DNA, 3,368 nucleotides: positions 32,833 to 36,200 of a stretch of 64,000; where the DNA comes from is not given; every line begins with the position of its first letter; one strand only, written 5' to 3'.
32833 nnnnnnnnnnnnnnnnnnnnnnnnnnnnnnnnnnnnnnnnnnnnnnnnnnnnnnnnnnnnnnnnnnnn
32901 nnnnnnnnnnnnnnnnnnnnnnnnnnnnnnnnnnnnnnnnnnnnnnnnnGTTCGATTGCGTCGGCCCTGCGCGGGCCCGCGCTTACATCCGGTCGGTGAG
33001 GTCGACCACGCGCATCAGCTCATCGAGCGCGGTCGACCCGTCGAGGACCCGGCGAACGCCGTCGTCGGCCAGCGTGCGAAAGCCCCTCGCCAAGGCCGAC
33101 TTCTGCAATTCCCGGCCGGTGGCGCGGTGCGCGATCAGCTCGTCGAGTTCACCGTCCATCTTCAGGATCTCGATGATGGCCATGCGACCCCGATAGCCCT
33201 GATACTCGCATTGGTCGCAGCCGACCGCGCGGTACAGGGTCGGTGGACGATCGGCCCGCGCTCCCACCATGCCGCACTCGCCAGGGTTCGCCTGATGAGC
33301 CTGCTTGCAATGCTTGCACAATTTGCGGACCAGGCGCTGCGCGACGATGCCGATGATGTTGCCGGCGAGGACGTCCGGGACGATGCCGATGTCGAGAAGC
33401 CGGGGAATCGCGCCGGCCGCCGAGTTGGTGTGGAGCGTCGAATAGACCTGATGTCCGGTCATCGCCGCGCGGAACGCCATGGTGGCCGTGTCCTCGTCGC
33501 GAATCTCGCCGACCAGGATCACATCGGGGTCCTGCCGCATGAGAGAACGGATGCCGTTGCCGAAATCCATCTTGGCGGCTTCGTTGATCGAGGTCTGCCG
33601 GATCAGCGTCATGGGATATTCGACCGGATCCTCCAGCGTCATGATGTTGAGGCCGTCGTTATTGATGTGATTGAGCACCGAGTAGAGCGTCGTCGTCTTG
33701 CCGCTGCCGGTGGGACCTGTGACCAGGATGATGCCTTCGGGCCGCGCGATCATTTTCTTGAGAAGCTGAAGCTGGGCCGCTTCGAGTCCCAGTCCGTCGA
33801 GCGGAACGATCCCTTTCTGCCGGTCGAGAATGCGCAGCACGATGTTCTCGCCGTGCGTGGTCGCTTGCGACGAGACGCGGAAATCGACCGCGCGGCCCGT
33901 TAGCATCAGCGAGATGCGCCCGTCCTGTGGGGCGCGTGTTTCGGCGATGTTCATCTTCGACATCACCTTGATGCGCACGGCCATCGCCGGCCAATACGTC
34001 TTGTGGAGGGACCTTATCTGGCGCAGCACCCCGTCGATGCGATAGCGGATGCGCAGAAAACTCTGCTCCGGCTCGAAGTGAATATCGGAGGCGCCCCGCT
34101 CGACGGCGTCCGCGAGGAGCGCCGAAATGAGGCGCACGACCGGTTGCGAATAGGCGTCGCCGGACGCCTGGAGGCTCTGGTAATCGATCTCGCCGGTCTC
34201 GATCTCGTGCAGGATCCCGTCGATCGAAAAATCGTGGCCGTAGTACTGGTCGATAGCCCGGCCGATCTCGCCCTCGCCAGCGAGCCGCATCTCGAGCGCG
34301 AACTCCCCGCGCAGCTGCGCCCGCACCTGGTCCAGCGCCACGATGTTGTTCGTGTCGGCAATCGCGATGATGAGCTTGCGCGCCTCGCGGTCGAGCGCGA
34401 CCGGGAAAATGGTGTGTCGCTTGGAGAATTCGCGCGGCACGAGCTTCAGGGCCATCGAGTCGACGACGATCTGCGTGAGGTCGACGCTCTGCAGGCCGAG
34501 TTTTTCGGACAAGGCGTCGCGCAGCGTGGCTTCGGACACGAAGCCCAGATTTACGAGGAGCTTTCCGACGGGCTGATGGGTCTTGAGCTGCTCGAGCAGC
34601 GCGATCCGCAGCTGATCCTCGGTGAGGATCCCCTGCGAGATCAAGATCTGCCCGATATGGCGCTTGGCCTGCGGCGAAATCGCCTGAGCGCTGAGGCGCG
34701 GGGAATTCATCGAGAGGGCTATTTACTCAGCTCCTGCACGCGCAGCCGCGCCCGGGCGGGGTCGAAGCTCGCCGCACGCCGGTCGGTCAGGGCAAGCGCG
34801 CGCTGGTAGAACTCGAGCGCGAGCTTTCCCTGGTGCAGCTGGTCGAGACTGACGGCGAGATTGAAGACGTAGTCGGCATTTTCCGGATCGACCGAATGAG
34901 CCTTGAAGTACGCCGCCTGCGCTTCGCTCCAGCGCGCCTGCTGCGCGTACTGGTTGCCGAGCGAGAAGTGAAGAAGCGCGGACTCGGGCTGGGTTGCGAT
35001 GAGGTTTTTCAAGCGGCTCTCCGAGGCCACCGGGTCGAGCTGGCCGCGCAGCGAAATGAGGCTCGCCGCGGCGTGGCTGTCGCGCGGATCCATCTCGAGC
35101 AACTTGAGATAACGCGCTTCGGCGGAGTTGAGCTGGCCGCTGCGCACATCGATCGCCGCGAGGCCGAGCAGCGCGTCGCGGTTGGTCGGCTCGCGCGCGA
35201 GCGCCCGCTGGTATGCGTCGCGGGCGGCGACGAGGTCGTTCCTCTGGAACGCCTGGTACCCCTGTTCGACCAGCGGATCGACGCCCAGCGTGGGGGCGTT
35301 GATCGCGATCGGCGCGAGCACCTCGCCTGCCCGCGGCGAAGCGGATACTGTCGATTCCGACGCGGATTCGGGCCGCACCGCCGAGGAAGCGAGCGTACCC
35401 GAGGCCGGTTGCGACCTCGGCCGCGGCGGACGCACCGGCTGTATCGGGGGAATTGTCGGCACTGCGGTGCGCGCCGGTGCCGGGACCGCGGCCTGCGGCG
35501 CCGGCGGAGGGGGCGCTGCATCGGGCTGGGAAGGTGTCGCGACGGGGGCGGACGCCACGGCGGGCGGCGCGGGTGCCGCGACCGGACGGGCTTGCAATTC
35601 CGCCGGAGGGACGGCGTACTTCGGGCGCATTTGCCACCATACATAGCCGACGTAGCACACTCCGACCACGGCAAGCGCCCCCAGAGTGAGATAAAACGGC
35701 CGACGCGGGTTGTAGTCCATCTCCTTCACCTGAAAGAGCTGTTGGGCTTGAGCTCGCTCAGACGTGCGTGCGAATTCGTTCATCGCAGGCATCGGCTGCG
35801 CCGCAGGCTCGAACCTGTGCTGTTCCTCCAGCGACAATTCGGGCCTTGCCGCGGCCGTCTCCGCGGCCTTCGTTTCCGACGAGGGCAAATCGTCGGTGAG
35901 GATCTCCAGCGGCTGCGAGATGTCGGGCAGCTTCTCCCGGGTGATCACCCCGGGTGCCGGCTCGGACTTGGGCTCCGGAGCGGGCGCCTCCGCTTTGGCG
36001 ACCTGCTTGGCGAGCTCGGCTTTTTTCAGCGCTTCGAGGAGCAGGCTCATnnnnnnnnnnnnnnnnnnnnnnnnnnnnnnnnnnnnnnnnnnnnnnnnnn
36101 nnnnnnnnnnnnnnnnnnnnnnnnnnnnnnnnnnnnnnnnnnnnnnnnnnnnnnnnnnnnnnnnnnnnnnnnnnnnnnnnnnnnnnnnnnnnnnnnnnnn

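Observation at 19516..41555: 22-kb accessory block: MSHA-like type IV pilus locus with its own sigma-54 switch, a split ABC transporter and a pilin glycosylation ligase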

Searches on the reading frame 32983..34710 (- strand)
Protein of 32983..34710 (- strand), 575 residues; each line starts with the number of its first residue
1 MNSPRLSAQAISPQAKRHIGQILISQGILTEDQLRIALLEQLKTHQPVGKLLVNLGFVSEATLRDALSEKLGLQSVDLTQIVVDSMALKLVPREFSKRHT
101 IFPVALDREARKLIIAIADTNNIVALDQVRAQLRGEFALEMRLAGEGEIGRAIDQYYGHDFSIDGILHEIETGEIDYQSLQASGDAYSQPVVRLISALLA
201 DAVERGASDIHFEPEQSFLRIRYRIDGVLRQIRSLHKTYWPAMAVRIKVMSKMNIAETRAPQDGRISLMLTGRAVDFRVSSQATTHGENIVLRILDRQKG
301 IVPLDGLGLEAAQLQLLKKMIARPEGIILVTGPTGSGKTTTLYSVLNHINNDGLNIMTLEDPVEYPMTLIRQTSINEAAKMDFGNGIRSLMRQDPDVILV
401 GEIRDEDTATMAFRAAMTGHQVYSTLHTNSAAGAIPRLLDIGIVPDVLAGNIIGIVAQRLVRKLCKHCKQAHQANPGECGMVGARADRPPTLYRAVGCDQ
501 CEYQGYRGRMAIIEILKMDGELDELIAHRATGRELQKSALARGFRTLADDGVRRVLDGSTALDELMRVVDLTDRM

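Call 5: search_protein_families(library=pfam, proteins=[window:32983-34710:-], max_evalue=0.01)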
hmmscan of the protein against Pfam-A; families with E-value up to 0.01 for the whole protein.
window:32983-34710:- (575 aa): 14 families
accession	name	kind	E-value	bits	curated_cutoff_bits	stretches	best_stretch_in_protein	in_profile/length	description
PF00437.27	T2SSE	-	3e-127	424.8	24.9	1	188-567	5-370/370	Type II/IV secretion system protein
PF05157.20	MshEN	-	9.6e-14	51.6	23.1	1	71-160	1-87/90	MshEN domain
PF13604.12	AAA_30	-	6.3e-06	26.5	27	1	309-358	2-51/191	AAA domain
PF13191.12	AAA_16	-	8e-06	26.9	32.6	1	310-365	8-63/167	AAA ATPase domain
PF13401.12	AAA_22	-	0.00017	22.4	27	1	324-362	4-44/130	AAA domain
PF25199.1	nSTAND_NTPase5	-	0.00057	20.2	34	1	322-362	38-79/145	Novel STAND NTPase 5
PF13086.12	AAA_11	-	0.0013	19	27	1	309-351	2-43/257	AAA domain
PF20720.3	nSTAND3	-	0.0013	18.9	27.2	1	324-364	16-56/155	Novel STAND NTPase 3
PF12775.13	AAA_7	-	0.0018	18.3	25.8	1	312-358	20-66/181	P-loop containing dynein motor region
PF13173.12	AAA_14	-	0.0036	17.7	27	0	326-371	3-49/129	AAA domain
PF13555.12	AAA_29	-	0.0051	17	27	0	322-342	19-39/61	P-loop containing region of AAA domain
PF13245.12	AAA_19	-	0.0071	17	25.1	0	322-353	8-39/134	AAA domain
PF03266.21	NTPase_1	-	0.0079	16.5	23.9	0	328-356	2-30/168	NTPase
PF00448.28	SRP54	-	0.0083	16.2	22.7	0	327-356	3-32/196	SRP54-type protein, GTPase domain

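Call 7: search_protein_families(library=ncbifam, proteins=[window:32983-34710:-], max_evalue=0.01)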
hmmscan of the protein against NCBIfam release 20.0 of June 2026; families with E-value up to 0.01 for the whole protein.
window:32983-34710:- (575 aa): 28 families (the best 25 are shown)
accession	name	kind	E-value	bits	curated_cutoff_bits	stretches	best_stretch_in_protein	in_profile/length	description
TIGR02533.1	type_II_gspE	equivalog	1.6e-157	525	630.25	1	90-568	3-485/486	type II secretion system ATPase GspE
TIGR02538.1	type_IV_pilB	equivalog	1.1e-155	519.5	675.65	1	19-569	2-562/564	type IV-A pilus assembly ATPase PilB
NF053534.1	T4PilAsmATPsTfpB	equivalog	2.2e-131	439.1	850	1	60-570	65-583/584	type IV pilus assembly ATPase TfpB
NF007755.0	PRK10436.1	equivalog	1.2e-128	429.7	617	1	104-571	20-461/465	type II secretion system protein GspE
NF041000.1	ATPase_ComGA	equivalog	1.9e-75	253.3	300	1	197-462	2-266/267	competence type IV pilus ATPase ComGA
TIGR01420.1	pilT_fam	subfamily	7.2e-56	189.9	319.1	1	195-464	2-271/343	PilT/PilU family type 4a pilus ATPase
TIGR02525.1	plasmid_TraJ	equivalog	4.7e-24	85.1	368.3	1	275-465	100-298/372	plasmid transfer ATPase TraJ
TIGR02524.1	dot_icm_DotB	equivalog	4e-22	78.9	463.3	1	319-440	128-258/358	Dot/Icm type IV secretion system ATPase DotB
NF058587.1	archaellum_moto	equivalog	2.7e-19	69.3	550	1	325-445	275-401/527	archaellum flagellar ATPase motor FlaI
NF053729.1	c-di-GMP_motif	domain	4.2e-16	58.5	38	1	19-69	2-52/53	cyclic di-GMP-binding domain-containing protein, MshE-related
NF012033.0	PRK15489.1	equivalog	9.2e-16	57.1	537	1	14-152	488-622/703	glycosyl transferase family protein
TIGR02782.1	TrbB_P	equivalog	8.6e-15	54.8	304.55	1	310-438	122-252/303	P-type conjugative transfer ATPase TrbB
NF008411.1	PRK11234.1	equivalog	1.9e-14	53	1170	1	14-164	478-624/723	cyclic di-3',5'-guanylate-activated glycosyltransferase NfrB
TIGR03819.1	heli_sec_ATPase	hypoth_equivalog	1.2e-13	51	373.15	1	242-443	98-302/340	TadA family conjugal transfer-associated ATPase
TIGR02788.1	VirB11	equivalog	1.3e-13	50.7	249.95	1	315-440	135-264/308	P-type DNA transfer ATPase VirB11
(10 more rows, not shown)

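Call 24: search_dna_similar(query=window:32983-34710:-, collection=plasmids, mode=protein, max_rows=25)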
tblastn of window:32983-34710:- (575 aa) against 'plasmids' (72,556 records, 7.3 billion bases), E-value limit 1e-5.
The search stops at 5000 records and this limit was reached: more records match than are counted here, and every count below describes the 5000 best-scoring records only.
Records with a match: at least 5000; places in all: 7701; records where one place covers at least 80% of the query: 444.
Best place of each record, by identity: <60% 5000.
By first word of the organism name: Escherichia 2252; Salmonella 527; Klebsiella 332; Pseudomonas 272; Acinetobacter 163; Vibrio 147; Shigella 144; Agrobacterium 132; Ralstonia 122; Serratia 101; and 184 more.
By predicted mobility (MOB-suite, as given by PLSDB): conjugative 3232; non-mobilizable 1143; mobilizable 625.
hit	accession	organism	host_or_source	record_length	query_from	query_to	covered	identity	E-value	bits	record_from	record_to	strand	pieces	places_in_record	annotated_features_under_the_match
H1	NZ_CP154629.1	Acetoanaerobium noterae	cell culture,Sludge of a digestion ...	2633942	1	568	99%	38.5%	1e-124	411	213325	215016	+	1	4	none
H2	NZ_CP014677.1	Kozakia baliensis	palm brown sugar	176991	16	573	97%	38.7%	5e-96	328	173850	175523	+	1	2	ATPase, T2SS/T4P/T4SS family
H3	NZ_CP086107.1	Skermanella mucosa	single cell,crude oil contaminated ...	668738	46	569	91%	41.1%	1e-106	359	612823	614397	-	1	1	ATPase, T2SS/T4P/T4SS family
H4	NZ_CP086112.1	Skermanella rosea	single cell,hydrocarbon-contaminated ...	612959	46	569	91%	41.1%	2e-106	358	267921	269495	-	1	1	ATPase, T2SS/T4P/T4SS family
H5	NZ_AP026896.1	Aeromonas caviae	Microbe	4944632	6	575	99%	36.9%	4e-100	340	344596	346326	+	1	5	none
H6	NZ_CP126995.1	Acidisoma sp. PAMC 29798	cell culture,lichen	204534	19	567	95%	38.0%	2e-94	324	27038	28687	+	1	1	GspE/PulE family protein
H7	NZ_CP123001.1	Neorhizobium petrolearium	single cell,petroleum contaminated soil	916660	22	574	96%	37.7%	6e-95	325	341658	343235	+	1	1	GspE/PulE family protein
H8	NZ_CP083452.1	Comamonas odontotermitis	cell culture,cucumber rhizosphere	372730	1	568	99%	36.3%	1e-98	336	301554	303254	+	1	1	gspE: type II secretion system ATPase GspE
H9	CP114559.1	Candidatus Manganitrophus sp.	activated carbon metagenome,metagenomic ...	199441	19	570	96%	37.1%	8e-107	360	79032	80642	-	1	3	ATPase, T2SS/T4P/T4SS family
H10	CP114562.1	Candidatus Manganitrophus sp.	activated carbon metagenome,metagenomic ...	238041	19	570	96%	37.1%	8e-107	360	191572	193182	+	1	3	ATPase, T2SS/T4P/T4SS family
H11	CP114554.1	Candidatus Manganitrophus sp.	activated carbon metagenome,metagenomic ...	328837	19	570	96%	37.1%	8e-107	360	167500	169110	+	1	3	ATPase, T2SS/T4P/T4SS family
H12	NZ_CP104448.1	Acinetobacter baumannii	Homo sapiens,sputum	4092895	91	570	83%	42.4%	4e-106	357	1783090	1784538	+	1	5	none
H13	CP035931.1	Acinetobacter baumannii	Homo sapiens,blood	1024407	91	570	83%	42.4%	9e-106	356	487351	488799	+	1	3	gspE: type II secretion system protein GspE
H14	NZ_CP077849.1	Acinetobacter baumannii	Homo sapiens,Rectal swab_P28_BU14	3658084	91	570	83%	42.4%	9e-106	356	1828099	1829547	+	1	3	none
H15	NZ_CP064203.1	Acinetobacter baumannii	Homo sapiens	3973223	91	570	83%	42.4%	9e-106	356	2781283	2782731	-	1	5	none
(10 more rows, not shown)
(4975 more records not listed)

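Call 25: get_annotated_region(hit=H5, flank=12000)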
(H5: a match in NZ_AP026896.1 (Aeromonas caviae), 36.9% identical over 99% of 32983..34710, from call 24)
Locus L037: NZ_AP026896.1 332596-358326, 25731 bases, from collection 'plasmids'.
description: Aeromonas caviae strain KAM479 plasmid pKAM479_3, complete sequence
organism: Aeromonas caviae (NCBI taxid 648)
taxonomy: Bacteria; Pseudomonadota; Gammaproteobacteria; Aeromonadales; Aeromonadaceae; Aeromonas; Aeromonas caviae
host: -; source: Microbe; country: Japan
typing (MOB-suite, as given by PLSDB): non-mobilizable
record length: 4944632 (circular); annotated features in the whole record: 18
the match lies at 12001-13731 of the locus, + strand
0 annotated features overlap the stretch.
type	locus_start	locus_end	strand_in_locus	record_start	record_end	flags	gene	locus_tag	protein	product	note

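Call 28: search_protein_families(library=pfam, proteins=[L037:4523-5434:+, L037:5477-6352:+, L037:6352-6945:+, L037:6945-7592:+, L037:7598-7921:+, L037:8021-9766:+, L037:9918-10805:+, L037:10754-11938:+, L037:17911-18840:+, L037:19300-20370:+], max_evalue=0.01)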
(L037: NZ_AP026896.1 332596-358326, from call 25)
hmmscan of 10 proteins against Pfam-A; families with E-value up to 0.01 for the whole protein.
L037:4523-5434:+ (303 aa): 0 families

L037:5477-6352:+ (291 aa): 0 families

L037:6352-6945:+ (197 aa): 1 family
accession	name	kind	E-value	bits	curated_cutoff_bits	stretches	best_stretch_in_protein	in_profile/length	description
PF05137.18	PilN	-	8.9e-07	29.3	22.8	1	118-189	2-74/78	Fimbrial assembly protein (PilN)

L037:6945-7592:+ (215 aa): 2 families
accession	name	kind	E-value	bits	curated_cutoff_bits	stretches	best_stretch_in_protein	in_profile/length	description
PF04350.18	PilO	-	0.0001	22.9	22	1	82-199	18-132/145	Pilus assembly protein, PilO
PF04612.17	T2SSM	-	0.00011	22.8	27.8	1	15-66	9-60/160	Type II secretion system (T2SS), protein M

L037:7598-7921:+ (107 aa): 0 families

L037:8021-9766:+ (581 aa): 3 families
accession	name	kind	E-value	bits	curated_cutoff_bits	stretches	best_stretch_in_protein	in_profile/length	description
PF00263.26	Secretin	-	2e-38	132.1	27.5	1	379-558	2-169/169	Bacterial type II and III secretion system protein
PF07655.18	Secretin_N_2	-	7.1e-23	81.4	23.4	1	148-251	1-91/91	Secretin N-terminal domain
PF07660.19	STN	-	1.6e-05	25.1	28.4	1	96-141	1-49/52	Secretin and TonB N terminus short domain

L037:9918-10805:+ (295 aa): 5 families
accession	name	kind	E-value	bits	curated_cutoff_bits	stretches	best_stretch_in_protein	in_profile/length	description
PF13401.12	AAA_22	-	1.8e-29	103.1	27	1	42-173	4-130/130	AAA domain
PF13191.12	AAA_16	-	1.8e-08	35.5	32.6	1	41-158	23-164/167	AAA ATPase domain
PF00004.35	AAA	-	0.00036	21.4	21.2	1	48-138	3-70/131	ATPase family associated with various cellular activities (AAA)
PF09848.15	SLFN-g3_helicase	-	0.0015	18.3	24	1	48-139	6-93/354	Schlafen group 3, DNA/RNA helicase domain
PF01637.24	ATPase_2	-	0.0022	18.3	33.2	0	32-137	9-122/225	ATPase domain predominantly from Archaea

L037:10754-11938:+ (394 aa): 13 families
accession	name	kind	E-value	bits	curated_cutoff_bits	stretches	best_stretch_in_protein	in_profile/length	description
PF14559.12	TPR_19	-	2.9e-15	56.8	25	2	253-311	1-59/68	Tetratricopeptide repeat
PF13432.12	TPR_16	-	2.7e-11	44.1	32.7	3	253-304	7-58/65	Tetratricopeptide repeat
PF13428.12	TPR_14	-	1.3e-09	38.2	23.5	2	245-285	3-43/44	Tetratricopeptide repeat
PF07719.23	TPR_2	-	3.6e-07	30.2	27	0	248-274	6-32/34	Tetratricopeptide repeat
PF00515.34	TPR_1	-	1.2e-06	28.5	27.8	0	214-242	6-34/34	Tetratricopeptide repeat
PF12569.14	NatA_aux_su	-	1.8e-06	27.6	33.3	1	277-372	4-100/515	N-terminal acetyltransferase A, auxiliary subunit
PF24575.1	TPR_Slam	-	3.4e-06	27.9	35.2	1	204-264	44-102/104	Surface lipoprotein assembly modifier, N-terminal TPR repeats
PF23914.1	TPR_CcmH_CycH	-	1.8e-05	25.1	42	0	219-298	60-142/158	Cytochrome c-type biogenesis protein H TPR domain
PF13414.12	TPR_11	-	4.4e-05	23.5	26.8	1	254-284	5-35/42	TPR repeat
PF13424.12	TPR_12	-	0.00036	21.1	30.1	0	208-273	2-75/77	Tetratricopeptide repeat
PF20308.4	TPR-S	-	0.00076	20.5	27.6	0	231-285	8-59/102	Tetratricopeptide Repeats-Sensor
PF03704.23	BTAD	-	0.00095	20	22.1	0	195-269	49-122/146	Bacterial transcriptional activator domain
PF13181.12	TPR_8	-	0.0028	18.1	25.7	0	248-275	6-33/34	Tetratricopeptide repeat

L037:17911-18840:+ (309 aa): 1 family
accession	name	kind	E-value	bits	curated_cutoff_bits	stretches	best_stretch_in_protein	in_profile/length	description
PF07963.17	N_methyl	-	2.4e-06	27.3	21.2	1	37-60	2-25/27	Prokaryotic N-terminal methylation motif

L037:19300-20370:+ (356 aa): 0 families

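Call 93: search_solved_structures(query=window:32983-34710:-, max_evalue=1e-20)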
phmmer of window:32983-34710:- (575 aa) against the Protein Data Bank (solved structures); distinct sequences matched with E-value up to 1e-20: 21.
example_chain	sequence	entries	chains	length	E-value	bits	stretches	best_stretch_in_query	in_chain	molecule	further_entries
6f8l_G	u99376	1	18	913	1.5e-121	409.7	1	8-566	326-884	Type IV pilus assembly protein PilF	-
6olj_C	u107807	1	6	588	1.7e-120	406.2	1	14-569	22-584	Type IV pilus biogenesis ATPase PilB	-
5tsg_B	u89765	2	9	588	2.4e-120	405.8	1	14-569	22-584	Type IV pilus biogenesis ATPase PilB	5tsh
3jc8_Ba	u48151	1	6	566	2.8e-120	405.5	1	18-566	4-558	Type IV-A pilus assembly ATPase PilB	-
5zfr_A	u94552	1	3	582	4.6e-119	401.5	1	13-569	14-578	Type IV pilus biogenesis ATPase PilB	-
4pht_A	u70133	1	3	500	2.3e-116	392.6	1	91-569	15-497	General secretory pathway protein E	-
4ksr_A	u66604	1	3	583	5.9e-113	381.4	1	188-569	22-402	Type II secretion system protein E, Hemolysin-coregulated protein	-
4kss_A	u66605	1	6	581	6.6e-113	381.2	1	188-569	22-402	Type II secretion system protein E, hemolysin-coregulated protein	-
1p9r_A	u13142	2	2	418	1.6e-112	379.9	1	188-567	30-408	General secretion pathway protein E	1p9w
5oiu_A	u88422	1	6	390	1.1e-91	311.1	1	193-566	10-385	Type IV pilus assembly protein PilF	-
6ejf_A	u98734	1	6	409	1.2e-91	311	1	194-566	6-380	Type IV pilus assembly protein PilF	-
5it5_F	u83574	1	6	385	1.3e-91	310.9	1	194-566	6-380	ATP binding motif-containing protein PilF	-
3jvu_A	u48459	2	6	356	7.9e-36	126.9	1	195-496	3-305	Twitching mobility protein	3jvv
2ewv_A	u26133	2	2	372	2.4e-34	122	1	195-464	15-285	twitching motility protein PilT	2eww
2gsz_A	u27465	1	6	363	3.2e-34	121.5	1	197-464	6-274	twitching motility protein PilT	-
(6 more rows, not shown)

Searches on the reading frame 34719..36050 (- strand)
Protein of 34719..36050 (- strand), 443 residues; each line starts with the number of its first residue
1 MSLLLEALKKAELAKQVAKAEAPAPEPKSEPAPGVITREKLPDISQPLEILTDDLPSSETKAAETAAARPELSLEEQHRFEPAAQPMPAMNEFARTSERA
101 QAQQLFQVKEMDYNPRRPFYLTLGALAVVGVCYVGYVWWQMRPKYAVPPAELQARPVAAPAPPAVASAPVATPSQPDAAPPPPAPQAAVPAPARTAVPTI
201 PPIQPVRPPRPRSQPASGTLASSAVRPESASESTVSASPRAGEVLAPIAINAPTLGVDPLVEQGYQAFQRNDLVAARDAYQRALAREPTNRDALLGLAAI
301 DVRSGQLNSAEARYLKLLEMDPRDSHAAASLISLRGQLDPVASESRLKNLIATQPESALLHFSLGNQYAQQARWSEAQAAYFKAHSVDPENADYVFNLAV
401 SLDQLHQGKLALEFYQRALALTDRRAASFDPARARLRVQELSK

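Call 5: search_protein_families(library=pfam, proteins=[window:34719-36050:-], max_evalue=0.01)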
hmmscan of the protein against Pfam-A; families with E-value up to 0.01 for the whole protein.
window:34719-36050:- (443 aa): 11 families
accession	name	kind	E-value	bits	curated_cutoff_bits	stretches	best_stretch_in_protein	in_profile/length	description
PF07719.23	TPR_2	-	5.2e-13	48.5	27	0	260-290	4-34/34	Tetratricopeptide repeat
PF14559.12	TPR_19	-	1.6e-11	44.8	25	1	267-329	1-63/68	Tetratricopeptide repeat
PF00515.34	TPR_1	-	3e-11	43.1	27.8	1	359-391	2-34/34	Tetratricopeptide repeat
PF13414.12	TPR_11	-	9.8e-10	38.4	26.8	1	365-401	1-37/42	TPR repeat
PF13431.12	TPR_17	-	4e-08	33.4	24.4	0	349-379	4-34/34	Tetratricopeptide repeat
PF13428.12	TPR_14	-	1.2e-07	32.1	23.5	1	264-299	8-43/44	Tetratricopeptide repeat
PF13432.12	TPR_16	-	2.1e-07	31.7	32.7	2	364-422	3-61/65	Tetratricopeptide repeat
PF23914.1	TPR_CcmH_CycH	-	1.7e-05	25.1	42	1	269-327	62-123/158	Cytochrome c-type biogenesis protein H TPR domain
PF25064.1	ARM_TT21_5th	-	0.0018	19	27.8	1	267-326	11-69/117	TT21 fifth ARM repeats domain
PF13176.12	TPR_7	-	0.0034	17.8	27.9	0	361-391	2-34/36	Tetratricopeptide repeat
PF13424.12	TPR_12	-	0.0071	17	30.1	0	359-421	5-74/77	Tetratricopeptide repeat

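Call 7: search_protein_families(library=ncbifam, proteins=[window:34719-36050:-], max_evalue=0.01)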
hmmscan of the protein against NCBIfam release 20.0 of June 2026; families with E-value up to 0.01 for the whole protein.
window:34719-36050:- (443 aa): 16 families
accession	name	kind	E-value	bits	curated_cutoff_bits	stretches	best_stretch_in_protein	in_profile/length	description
TIGR02917.1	PEP_TPR_lipo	equivalog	9e-16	56.9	312.2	2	343-430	755-841/899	XrtA/PEP-CTERM system TPR-repeat protein PrsT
NF033920.0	C39_PA2778_fam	equivalog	3.3e-13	49.7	150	1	334-422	166-254/255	PA2778 family cysteine peptidase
TIGR02552.1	LcrH_SycD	equivalog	7e-12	45.2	104.8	1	350-424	44-118/136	SycD/LcrH family type III secretion system chaperone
NF008520.0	PRK11447.1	equivalog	4.8e-11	41.2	858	1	260-411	354-514/1157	cellulose synthase complex outer membrane protein BcsC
NF033758.1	gliding_GltE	equivalog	1.7e-09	37.2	225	2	342-422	274-355/411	adventurous gliding motility TPR repeat lipoprotein GltE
TIGR02521.1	type_IV_pilW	equivalog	1.2e-07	31.6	154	2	358-426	31-99/234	type IV pilus biogenesis/stability protein PilW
NF040959.1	MamA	equivalog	4.5e-07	29.5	200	1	283-421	63-202/204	magnetosome protein MamA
NF008017.0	PRK10747.1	equivalog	7.3e-06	25.1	608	1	339-425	309-394/398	protoheme IX biogenesis protein HemY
NF040658.1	Myxo_OME_TraC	equivalog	1.7e-05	23.7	500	1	365-395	41-71/602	outer membrane exchange accessory lipoprotein TraC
NF053607.1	CHU_0125_OmpA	equivalog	2.4e-05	23.1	620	0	255-328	17-90/639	CHU_0125 family OmpA-like outer membrane integrity protein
NF047371.1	FlcA_CTERM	equivalog_domain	4.1e-05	22.2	300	0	264-320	480-536/646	periplasmic flagellar collar protein FlcA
NF033762.1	social_mot_Tgl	equivalog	0.00011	21.7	225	0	356-422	29-96/252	social motility TPR repeat lipoprotein Tgl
TIGR00540.1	TPR_hemY_coli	hypoth_equivalog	0.00018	20.4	142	1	344-418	312-385/385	heme biosynthesis-associated TPR protein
TIGR02795.1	tol_pal_ybgF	equivalog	0.00037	21.1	90.1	0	264-328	46-113/119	tol-pal system protein YbgF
TIGR03939.1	PGA_TPR_OMP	equivalog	0.00044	18.6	366.65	1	276-332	105-161/800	poly-beta-1,6 N-acetyl-D-glucosamine export porin PgaA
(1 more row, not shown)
